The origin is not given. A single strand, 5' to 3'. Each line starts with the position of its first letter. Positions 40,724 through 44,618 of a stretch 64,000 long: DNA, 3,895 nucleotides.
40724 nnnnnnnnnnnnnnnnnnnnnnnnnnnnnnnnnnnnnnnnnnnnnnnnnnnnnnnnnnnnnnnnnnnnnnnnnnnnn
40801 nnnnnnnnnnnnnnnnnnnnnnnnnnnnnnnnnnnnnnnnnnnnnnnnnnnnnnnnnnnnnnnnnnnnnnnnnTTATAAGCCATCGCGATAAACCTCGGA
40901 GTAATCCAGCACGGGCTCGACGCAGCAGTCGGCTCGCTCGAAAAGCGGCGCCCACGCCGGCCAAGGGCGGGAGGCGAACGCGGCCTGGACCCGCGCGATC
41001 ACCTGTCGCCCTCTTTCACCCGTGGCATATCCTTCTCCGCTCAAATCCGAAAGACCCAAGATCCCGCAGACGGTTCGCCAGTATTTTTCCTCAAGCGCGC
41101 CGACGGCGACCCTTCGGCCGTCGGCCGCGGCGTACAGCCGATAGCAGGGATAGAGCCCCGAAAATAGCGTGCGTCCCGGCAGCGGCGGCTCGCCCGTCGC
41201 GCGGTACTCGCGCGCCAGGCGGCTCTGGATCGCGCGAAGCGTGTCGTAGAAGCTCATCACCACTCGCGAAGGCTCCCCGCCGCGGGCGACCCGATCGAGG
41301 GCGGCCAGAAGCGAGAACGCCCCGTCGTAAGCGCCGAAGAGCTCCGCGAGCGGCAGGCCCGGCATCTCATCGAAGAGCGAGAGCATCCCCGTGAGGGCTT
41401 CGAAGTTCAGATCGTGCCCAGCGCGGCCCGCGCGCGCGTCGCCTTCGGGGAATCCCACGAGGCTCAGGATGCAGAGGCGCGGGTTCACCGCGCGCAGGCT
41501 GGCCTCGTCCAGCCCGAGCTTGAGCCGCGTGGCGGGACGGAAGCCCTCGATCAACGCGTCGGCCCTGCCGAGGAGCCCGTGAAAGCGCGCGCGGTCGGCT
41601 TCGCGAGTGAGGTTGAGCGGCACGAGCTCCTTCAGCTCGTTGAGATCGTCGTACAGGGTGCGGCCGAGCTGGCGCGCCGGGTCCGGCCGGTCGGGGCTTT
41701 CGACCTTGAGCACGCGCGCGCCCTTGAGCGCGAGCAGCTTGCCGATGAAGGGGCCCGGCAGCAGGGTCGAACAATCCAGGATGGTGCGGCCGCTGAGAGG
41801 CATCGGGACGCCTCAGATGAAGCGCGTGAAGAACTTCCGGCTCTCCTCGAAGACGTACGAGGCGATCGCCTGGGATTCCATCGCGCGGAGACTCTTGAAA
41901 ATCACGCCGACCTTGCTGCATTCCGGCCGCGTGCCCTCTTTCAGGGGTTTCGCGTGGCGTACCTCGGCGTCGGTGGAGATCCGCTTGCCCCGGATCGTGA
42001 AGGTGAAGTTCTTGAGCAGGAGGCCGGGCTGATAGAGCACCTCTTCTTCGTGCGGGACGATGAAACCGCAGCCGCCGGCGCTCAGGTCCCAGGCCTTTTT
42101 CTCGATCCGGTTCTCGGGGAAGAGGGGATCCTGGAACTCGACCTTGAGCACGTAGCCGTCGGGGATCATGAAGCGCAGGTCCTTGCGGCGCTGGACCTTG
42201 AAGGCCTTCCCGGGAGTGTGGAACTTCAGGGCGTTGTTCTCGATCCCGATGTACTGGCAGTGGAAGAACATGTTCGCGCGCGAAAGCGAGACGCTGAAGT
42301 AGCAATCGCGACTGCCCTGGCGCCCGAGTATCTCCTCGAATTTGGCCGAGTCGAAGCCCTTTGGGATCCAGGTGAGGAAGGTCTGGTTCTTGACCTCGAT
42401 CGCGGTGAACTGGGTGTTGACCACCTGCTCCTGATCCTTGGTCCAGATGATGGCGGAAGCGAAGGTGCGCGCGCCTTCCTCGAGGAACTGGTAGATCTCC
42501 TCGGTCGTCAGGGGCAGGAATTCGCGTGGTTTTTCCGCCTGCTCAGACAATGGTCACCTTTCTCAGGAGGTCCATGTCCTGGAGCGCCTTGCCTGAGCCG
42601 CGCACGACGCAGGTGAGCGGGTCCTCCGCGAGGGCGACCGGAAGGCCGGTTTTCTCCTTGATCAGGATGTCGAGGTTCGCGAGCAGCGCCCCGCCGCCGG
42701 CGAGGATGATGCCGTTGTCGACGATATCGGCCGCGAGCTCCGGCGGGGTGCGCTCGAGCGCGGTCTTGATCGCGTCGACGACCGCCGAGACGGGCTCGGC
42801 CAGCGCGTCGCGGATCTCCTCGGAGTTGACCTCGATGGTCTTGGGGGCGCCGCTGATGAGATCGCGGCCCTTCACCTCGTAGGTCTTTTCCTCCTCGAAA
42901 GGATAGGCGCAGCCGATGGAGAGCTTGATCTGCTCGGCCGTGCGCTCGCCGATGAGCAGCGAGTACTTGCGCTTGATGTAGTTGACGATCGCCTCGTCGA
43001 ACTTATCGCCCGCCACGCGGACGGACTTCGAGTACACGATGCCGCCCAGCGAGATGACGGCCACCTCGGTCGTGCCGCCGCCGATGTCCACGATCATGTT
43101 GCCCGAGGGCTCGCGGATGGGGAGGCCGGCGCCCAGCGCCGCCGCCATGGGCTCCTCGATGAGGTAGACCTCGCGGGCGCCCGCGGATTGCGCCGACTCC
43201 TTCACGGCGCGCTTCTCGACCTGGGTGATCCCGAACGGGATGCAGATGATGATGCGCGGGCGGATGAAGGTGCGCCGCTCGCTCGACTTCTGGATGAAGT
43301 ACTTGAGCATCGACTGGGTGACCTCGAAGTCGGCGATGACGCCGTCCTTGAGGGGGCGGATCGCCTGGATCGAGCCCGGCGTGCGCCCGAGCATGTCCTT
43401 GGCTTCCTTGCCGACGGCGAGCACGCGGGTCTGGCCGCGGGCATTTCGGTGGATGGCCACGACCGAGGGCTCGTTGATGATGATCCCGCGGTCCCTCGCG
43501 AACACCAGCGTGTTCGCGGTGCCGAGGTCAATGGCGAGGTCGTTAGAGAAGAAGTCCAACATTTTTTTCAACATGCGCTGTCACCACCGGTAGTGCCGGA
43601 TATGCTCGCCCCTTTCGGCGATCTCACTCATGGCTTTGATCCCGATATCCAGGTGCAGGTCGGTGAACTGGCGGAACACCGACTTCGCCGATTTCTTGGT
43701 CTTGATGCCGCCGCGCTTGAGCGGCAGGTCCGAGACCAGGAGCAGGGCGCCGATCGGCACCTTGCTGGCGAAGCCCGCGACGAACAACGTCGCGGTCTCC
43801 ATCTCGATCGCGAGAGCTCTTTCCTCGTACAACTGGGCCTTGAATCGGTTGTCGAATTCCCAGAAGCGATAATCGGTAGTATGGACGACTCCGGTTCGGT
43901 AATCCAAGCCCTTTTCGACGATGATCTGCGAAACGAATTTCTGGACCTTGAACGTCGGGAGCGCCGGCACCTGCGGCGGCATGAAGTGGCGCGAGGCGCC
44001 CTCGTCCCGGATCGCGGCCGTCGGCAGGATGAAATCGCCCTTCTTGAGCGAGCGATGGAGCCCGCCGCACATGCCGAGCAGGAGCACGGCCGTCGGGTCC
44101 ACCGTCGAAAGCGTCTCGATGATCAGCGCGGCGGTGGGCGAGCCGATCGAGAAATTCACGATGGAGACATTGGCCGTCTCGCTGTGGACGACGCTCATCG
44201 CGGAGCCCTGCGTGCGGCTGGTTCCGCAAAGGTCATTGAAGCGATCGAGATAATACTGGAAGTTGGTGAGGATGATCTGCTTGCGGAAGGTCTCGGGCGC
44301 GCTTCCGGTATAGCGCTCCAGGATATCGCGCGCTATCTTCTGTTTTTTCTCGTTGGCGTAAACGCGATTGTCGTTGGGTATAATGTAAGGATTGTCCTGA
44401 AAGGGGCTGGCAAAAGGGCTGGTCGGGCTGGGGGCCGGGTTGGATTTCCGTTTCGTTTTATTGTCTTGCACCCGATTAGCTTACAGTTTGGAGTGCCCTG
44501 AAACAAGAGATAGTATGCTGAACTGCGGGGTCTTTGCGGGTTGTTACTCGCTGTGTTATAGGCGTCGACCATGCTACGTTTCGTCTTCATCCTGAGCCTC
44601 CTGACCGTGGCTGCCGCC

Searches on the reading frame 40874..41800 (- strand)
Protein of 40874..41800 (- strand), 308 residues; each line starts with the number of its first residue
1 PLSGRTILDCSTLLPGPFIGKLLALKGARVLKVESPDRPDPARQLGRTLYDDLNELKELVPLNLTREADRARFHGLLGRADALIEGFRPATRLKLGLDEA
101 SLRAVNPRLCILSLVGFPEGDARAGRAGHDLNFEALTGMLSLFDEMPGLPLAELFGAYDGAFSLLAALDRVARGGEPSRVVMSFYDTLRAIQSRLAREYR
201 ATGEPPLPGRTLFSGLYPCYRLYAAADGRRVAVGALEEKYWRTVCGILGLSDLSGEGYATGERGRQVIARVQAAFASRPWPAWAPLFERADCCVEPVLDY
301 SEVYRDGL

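Call 11: search_protein_families(library=pfam, proteins=[window:40874-41800:-], max_evalue=0.001)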
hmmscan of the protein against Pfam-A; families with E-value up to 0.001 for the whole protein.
window:40874-41800:- (308 aa): 1 family
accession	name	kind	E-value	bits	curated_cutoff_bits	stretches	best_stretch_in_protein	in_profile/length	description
PF02515.22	CoA_transf_3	-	1.3e-59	202.6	23.3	1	2-306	1-320/366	CoA-transferase family III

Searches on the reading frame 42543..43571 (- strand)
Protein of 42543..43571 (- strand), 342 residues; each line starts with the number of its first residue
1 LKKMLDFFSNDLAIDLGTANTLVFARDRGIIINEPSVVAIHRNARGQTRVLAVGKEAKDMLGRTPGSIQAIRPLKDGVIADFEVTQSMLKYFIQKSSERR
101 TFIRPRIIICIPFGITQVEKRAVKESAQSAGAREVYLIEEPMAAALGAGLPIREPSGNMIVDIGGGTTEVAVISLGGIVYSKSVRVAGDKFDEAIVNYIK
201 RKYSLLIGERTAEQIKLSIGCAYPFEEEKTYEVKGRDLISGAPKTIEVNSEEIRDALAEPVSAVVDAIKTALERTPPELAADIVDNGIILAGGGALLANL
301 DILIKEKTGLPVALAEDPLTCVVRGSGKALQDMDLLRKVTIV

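Call 66: search_protein_families(library=pfam, proteins=[window:42543-43571:-], max_evalue=0.0001)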
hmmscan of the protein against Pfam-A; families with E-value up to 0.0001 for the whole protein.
window:42543-43571:- (342 aa): 5 families
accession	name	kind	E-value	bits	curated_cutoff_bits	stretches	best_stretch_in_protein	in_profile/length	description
PF06723.19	MreB_Mbl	-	2.7e-154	513.3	27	1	10-336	2-325/327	MreB/Mbl protein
PF14450.12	FtsA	-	1.4e-13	51.8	31.8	1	160-317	2-112/127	Cell division protein FtsA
PF00012.26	HSP70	-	3.4e-11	42.5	20.6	1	107-203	136-238/599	Hsp70 protein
PF00022.25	Actin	-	2.2e-10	40.1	27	1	13-202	8-190/410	Actin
PF11104.14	PilM_2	-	2.6e-06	27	27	0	158-198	182-222/340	Type IV pilus assembly protein PilM;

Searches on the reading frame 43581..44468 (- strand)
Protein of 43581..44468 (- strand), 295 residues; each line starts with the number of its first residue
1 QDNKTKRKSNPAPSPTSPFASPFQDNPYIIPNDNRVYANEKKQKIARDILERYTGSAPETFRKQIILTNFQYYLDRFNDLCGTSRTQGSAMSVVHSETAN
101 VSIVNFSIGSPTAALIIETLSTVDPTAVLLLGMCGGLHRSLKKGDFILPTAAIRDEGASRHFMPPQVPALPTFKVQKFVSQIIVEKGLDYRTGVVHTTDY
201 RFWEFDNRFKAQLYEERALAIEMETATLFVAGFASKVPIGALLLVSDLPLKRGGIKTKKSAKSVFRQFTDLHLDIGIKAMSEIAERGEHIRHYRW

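Call 66: search_protein_families(library=pfam, proteins=[window:43581-44468:-], max_evalue=0.0001)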
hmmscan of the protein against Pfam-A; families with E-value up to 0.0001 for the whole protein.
window:43581-44468:- (295 aa): 1 family
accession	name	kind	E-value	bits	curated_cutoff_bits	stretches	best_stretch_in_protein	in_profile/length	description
PF01048.26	PNP_UDP_1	-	1.4e-25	90.5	25.1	1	97-251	40-202/233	Phosphorylase superfamily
